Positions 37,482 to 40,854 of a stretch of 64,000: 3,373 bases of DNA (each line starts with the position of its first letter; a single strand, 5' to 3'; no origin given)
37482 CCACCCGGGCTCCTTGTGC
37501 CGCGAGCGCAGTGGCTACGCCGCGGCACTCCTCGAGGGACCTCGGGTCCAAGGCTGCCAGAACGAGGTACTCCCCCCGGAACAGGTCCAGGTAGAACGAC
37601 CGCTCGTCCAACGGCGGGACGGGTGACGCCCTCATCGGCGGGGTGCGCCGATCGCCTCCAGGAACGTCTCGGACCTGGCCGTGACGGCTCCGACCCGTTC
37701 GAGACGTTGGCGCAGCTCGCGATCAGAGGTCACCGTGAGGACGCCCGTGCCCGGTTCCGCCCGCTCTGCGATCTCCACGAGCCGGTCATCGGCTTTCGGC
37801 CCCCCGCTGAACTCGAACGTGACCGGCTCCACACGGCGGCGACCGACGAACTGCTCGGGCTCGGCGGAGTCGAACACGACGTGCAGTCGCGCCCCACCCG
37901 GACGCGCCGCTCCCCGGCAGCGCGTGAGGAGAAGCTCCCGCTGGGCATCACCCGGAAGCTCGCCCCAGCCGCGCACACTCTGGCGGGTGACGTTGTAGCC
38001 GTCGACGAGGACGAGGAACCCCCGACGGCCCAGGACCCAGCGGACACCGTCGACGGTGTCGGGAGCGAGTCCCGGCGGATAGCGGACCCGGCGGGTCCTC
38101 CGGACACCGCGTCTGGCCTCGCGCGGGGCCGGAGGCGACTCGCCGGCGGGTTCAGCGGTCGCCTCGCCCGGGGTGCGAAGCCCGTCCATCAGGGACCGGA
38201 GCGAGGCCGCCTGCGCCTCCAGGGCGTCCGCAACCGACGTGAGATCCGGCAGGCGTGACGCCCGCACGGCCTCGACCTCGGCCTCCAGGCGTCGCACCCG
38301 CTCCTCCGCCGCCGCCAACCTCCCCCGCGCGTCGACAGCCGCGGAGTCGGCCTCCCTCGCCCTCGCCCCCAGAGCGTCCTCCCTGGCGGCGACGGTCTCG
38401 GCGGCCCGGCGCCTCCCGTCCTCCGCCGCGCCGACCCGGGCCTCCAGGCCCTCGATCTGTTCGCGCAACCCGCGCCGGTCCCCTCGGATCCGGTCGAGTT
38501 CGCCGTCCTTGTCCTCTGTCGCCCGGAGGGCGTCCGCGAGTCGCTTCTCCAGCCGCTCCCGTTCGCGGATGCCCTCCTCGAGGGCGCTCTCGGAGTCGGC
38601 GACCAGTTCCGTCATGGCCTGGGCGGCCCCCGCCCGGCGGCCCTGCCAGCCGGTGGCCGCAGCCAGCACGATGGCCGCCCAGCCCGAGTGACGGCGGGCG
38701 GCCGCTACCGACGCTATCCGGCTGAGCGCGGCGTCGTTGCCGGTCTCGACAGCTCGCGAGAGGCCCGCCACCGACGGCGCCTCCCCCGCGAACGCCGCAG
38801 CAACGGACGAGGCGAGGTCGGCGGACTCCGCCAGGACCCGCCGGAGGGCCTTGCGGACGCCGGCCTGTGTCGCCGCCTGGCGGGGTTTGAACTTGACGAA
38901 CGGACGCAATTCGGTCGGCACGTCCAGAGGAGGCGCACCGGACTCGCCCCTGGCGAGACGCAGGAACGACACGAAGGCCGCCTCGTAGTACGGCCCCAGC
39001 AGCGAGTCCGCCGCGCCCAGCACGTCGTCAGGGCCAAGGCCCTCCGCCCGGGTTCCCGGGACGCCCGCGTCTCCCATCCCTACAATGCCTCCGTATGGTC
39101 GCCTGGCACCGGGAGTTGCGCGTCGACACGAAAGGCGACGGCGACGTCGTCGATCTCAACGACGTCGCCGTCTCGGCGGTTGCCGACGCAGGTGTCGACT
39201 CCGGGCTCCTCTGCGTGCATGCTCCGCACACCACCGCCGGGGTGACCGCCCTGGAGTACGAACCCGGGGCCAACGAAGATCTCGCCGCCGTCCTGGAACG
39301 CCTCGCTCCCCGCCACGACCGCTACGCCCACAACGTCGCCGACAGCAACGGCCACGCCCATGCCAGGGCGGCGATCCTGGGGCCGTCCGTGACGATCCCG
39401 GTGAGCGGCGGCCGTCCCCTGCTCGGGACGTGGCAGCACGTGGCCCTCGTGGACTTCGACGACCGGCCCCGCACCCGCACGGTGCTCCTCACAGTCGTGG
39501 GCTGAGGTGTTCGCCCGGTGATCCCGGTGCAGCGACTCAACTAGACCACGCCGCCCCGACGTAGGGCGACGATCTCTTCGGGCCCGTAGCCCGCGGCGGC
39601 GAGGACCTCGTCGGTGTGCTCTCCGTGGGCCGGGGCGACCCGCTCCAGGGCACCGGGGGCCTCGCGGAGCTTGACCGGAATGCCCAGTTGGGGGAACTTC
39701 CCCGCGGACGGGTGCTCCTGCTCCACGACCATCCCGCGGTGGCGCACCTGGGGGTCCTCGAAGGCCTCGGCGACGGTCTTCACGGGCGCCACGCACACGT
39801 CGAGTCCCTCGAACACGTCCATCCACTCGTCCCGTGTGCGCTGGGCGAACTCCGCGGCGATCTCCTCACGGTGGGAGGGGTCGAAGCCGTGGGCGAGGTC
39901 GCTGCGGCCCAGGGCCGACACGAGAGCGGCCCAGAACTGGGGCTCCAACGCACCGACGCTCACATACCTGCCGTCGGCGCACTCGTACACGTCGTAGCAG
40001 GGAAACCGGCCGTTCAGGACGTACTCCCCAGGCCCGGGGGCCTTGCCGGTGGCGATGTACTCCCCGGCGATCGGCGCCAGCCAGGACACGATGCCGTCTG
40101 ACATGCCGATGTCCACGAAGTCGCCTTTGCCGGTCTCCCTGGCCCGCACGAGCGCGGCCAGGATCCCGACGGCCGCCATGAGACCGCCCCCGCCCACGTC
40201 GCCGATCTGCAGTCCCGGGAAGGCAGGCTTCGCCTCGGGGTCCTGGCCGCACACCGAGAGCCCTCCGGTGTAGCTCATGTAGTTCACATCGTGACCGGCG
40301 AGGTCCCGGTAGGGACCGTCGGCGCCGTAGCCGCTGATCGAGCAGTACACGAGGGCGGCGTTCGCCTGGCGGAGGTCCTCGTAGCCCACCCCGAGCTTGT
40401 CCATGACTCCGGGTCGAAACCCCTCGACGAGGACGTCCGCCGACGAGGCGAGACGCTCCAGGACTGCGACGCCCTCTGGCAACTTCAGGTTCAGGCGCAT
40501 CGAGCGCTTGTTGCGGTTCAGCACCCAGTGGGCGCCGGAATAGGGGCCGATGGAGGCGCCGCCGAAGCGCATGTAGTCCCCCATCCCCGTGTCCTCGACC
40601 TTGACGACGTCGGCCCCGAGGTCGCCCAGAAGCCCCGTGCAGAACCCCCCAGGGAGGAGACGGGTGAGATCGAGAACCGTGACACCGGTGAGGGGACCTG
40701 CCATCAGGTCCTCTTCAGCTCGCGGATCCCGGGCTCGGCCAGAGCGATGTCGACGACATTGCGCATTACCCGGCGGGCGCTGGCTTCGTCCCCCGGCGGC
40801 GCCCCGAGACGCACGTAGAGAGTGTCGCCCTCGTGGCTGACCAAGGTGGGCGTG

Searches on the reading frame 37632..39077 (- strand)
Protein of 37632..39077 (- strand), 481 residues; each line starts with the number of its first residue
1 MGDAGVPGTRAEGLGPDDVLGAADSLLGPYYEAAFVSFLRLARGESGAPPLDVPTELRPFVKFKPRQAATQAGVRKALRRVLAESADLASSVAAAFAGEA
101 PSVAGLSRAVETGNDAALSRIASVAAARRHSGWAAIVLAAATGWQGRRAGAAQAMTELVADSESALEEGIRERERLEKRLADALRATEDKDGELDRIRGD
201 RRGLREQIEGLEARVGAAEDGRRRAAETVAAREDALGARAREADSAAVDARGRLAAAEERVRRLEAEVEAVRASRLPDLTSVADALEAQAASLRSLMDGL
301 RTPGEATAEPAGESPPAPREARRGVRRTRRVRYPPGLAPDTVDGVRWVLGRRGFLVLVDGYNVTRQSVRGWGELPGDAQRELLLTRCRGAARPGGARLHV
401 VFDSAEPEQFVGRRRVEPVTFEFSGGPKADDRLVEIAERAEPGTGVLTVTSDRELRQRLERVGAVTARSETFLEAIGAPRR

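Call 60: search_protein_families(library=pfam, proteins=[window:37632-39077:-], max_evalue=0.00001)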
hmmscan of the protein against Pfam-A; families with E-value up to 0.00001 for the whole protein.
window:37632-39077:- (481 aa): 1 family
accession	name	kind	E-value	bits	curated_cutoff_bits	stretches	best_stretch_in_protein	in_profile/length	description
PF05991.17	NYN_YacP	-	2.7e-07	31.2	24.6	1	356-476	1-127/166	YacP-like NYN domain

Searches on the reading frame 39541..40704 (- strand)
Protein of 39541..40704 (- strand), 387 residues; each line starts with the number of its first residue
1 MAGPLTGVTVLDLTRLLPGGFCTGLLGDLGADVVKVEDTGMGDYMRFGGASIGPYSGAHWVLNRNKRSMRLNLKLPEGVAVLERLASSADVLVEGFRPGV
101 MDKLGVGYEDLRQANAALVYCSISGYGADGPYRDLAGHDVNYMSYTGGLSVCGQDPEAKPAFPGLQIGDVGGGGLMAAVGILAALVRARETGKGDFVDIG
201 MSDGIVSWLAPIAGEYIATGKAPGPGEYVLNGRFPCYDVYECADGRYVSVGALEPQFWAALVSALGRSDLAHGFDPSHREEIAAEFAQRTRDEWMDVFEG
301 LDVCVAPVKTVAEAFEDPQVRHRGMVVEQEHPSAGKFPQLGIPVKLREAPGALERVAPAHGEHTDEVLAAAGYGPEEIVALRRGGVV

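Call 60: search_protein_families(library=pfam, proteins=[window:39541-40704:-], max_evalue=0.00001)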
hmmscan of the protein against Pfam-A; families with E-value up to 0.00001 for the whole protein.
window:39541-40704:- (387 aa): 1 family
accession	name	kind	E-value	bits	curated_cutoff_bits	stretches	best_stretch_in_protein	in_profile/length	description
PF02515.22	CoA_transf_3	-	2.2e-109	366.4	23.3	1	5-364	1-366/366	CoA-transferase family III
